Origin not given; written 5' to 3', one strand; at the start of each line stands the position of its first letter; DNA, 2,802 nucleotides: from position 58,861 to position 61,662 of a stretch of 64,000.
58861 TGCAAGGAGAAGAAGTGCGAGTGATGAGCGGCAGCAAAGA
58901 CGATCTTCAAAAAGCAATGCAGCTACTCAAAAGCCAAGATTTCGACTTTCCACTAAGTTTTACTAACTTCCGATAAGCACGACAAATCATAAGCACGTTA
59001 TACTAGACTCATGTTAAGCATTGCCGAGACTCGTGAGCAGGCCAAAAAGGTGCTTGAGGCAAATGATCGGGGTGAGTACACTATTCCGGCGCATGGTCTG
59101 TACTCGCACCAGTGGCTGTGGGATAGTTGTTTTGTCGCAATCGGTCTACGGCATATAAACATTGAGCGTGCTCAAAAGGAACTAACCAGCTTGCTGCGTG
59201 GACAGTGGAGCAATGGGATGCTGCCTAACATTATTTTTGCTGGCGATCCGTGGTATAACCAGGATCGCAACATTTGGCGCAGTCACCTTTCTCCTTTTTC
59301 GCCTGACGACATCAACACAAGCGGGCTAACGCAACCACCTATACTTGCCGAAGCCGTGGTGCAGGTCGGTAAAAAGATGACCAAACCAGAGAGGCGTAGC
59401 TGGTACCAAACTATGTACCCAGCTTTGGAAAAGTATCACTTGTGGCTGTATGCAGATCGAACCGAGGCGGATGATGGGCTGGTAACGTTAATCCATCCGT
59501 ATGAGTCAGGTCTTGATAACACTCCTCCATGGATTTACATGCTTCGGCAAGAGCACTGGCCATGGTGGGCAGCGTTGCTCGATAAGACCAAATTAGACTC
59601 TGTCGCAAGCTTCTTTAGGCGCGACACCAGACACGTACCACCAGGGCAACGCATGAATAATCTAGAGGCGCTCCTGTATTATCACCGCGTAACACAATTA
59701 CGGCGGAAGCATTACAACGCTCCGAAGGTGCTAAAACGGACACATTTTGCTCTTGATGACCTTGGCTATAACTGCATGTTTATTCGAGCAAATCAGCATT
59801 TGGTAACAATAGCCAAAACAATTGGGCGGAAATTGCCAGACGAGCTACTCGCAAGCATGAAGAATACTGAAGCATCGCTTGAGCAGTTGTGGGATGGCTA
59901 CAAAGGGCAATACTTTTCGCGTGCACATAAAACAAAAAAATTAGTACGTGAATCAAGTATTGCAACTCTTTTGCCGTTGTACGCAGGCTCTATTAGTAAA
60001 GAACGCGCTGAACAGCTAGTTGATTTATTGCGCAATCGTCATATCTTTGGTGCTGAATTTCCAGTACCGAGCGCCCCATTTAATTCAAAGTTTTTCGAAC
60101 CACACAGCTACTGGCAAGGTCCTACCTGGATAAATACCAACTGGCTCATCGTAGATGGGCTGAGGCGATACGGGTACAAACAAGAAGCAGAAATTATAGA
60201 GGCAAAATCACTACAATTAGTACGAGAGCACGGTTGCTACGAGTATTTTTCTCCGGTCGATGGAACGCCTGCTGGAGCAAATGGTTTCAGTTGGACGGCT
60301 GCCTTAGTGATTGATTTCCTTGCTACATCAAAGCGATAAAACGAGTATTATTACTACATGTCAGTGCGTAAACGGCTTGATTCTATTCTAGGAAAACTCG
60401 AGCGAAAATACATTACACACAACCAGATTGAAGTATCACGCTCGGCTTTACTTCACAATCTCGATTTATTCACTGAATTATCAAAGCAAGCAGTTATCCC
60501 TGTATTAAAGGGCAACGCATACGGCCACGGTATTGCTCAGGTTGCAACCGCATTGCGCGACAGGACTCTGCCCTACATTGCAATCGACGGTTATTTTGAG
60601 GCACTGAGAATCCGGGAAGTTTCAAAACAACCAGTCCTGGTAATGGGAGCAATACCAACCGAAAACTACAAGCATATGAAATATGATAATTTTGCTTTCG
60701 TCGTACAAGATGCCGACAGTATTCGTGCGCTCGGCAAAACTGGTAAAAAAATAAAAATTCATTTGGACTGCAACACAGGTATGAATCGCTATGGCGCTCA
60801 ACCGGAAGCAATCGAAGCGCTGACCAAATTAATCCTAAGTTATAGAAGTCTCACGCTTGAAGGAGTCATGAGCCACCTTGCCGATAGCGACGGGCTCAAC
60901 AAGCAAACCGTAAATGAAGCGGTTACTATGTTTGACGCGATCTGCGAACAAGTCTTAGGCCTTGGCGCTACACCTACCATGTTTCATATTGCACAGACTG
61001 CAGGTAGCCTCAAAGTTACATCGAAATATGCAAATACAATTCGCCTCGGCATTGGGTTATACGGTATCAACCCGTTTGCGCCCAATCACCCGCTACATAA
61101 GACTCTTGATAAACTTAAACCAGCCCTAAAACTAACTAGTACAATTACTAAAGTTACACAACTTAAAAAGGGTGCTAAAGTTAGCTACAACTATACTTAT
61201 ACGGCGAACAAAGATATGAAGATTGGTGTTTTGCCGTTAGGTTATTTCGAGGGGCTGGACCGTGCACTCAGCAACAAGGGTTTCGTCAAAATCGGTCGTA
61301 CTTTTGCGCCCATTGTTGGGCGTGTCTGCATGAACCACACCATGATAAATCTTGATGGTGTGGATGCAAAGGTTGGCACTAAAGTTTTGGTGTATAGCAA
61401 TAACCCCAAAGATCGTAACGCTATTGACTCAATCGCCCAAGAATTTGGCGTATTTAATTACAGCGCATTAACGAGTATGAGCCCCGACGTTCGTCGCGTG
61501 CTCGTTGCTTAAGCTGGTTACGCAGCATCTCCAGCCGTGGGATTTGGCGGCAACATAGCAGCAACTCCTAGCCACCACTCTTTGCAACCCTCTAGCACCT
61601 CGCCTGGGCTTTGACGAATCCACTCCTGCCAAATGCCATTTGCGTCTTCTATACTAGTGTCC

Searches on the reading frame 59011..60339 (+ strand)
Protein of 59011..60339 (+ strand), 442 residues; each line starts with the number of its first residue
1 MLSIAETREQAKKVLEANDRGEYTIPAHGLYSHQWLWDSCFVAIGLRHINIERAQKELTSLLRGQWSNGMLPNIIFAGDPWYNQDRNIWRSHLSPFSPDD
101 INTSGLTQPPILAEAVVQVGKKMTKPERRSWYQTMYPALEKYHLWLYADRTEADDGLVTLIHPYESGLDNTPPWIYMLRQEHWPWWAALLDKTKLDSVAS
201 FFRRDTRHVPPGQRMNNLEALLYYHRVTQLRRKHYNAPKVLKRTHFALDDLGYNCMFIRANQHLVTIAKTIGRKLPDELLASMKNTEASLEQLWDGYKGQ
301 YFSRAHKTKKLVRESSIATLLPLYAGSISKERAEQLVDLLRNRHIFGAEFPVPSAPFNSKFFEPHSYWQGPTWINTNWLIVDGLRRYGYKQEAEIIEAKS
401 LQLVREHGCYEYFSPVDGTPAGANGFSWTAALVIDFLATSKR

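Call 89: search_protein_families(library=pfam, proteins=[window:59011-60339:+], max_evalue=0.0001)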
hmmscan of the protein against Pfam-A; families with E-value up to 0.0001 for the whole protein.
window:59011-60339:+ (442 aa): 3 families
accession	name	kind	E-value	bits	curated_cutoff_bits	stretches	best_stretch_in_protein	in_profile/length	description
PF22422.2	MGH1-like_GH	-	1.2e-81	275.5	27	1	31-429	1-356/356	Mannosylglycerate hydrolase MGH1-like glycoside hydrolase domain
PF01204.24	Trehalase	-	1.3e-12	47.8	21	1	288-405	345-463/512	Trehalase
PF03200.22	Glyco_hydro_63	-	2.7e-09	36.8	22.4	1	304-394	335-432/492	Glycosyl hydrolase family 63 C-terminal domain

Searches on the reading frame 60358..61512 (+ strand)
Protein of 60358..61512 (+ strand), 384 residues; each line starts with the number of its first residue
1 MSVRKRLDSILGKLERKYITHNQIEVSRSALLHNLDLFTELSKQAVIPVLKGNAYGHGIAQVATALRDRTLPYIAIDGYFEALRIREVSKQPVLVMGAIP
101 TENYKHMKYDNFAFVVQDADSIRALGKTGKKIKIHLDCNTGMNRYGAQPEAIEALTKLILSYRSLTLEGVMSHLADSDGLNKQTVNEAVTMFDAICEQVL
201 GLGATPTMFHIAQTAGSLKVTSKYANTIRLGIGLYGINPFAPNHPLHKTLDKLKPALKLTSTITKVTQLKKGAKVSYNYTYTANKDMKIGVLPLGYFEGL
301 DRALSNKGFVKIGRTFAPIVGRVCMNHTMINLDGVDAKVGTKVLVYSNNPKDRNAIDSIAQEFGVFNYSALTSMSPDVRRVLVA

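Call 89: search_protein_families(library=pfam, proteins=[window:60358-61512:+], max_evalue=0.0001)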
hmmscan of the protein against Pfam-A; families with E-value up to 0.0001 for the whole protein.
window:60358-61512:+ (384 aa): 2 families
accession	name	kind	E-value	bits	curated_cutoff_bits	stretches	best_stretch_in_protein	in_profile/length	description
PF01168.26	Ala_racemase_N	-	4.1e-42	144.8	24.1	1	26-239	1-220/220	Alanine racemase, N-terminal domain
PF00842.27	Ala_racemase_C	-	8.1e-33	113.2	25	1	257-381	2-126/127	Alanine racemase, C-terminal domain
